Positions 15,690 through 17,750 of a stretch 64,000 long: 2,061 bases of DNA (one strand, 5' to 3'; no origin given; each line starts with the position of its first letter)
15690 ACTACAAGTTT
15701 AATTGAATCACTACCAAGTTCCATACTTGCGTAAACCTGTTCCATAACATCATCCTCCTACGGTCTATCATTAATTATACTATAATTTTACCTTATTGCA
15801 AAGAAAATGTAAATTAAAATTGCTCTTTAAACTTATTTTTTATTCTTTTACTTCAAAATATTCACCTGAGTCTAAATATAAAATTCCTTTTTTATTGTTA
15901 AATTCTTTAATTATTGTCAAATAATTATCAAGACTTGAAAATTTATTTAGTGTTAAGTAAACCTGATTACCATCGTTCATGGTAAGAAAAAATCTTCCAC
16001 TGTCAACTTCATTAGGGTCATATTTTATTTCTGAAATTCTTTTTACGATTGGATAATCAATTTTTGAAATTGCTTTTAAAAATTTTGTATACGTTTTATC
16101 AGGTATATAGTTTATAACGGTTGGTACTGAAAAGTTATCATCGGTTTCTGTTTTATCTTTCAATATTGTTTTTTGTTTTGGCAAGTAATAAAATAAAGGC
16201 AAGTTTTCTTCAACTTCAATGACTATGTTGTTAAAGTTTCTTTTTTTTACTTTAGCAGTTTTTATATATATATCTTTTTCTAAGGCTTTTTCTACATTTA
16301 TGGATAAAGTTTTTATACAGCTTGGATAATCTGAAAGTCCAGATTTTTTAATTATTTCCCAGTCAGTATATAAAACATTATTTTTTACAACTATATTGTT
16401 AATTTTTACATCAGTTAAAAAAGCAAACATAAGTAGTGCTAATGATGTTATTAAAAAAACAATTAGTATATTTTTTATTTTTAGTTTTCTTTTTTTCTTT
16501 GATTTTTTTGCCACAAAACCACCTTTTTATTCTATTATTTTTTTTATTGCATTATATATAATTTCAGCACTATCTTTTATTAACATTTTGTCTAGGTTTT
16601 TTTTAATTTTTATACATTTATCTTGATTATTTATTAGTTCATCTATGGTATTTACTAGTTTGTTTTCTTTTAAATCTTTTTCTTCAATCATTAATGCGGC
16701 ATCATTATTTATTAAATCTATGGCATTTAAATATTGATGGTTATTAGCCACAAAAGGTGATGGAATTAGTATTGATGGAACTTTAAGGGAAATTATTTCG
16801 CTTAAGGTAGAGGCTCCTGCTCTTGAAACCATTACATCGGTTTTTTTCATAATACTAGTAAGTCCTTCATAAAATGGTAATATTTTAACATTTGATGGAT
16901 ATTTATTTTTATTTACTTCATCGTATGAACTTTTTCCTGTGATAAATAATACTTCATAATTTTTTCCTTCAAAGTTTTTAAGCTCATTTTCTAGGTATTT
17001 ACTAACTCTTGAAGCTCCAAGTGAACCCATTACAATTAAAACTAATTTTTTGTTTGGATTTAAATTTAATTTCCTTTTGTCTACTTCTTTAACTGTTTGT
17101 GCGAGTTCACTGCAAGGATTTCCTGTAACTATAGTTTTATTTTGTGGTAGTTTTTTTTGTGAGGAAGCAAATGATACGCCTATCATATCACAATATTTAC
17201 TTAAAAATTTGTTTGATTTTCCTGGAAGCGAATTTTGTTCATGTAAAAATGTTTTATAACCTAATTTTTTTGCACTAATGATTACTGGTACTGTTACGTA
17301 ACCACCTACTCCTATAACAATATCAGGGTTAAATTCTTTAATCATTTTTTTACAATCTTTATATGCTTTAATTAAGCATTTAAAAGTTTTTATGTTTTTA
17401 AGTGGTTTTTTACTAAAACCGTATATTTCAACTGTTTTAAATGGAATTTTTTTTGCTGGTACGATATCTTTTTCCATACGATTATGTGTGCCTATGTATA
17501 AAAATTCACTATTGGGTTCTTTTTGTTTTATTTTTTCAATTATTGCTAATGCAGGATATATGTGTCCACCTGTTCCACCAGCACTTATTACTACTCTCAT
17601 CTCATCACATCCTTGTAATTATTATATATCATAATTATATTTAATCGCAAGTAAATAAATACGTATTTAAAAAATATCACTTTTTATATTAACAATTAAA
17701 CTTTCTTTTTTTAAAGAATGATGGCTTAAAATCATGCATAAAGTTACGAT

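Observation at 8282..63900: Dispersed repertoire of type IV pilin-like genes embedded among core genes, with no assembly machinery in 64 kb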

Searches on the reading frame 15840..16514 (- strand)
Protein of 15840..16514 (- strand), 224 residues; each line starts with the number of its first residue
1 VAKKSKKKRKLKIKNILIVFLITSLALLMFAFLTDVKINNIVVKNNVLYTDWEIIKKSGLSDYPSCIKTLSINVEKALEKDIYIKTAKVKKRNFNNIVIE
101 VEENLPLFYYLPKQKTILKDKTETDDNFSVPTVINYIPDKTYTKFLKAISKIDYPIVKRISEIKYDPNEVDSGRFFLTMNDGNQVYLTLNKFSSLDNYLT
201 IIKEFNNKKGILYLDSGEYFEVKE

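Call 15: search_protein_families(library=pfam, proteins=[window:15840-16514:-], max_evalue=0.001)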
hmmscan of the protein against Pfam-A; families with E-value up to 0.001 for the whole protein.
window:15840-16514:- (224 aa): 2 families
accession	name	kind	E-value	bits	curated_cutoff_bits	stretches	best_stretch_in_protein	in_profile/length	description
PF08478.15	POTRA_1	-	7e-08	33.1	23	1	37-103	2-68/69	POTRA domain, FtsQ-type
PF03799.20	FtsQ_DivIB_C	-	0.00017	22.8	21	1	114-215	15-112/114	Cell division protein FtsQ/DivIB, C-terminal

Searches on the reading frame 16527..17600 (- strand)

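Call 15: search_protein_families(library=pfam, proteins=[window:16527-17600:-], max_evalue=0.001)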
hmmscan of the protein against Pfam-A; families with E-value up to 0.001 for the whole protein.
window:16527-17600:- (357 aa): 2 families
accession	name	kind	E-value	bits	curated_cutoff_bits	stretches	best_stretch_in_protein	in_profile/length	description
PF03033.26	Glyco_transf_28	-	8.6e-38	130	26.2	1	3-140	1-137/139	Glycosyltransferase family 28 N-terminal domain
PF04101.22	Glyco_tran_28_C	-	1e-34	120.4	22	1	187-336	2-154/166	Glycosyltransferase family 28 C-terminal domain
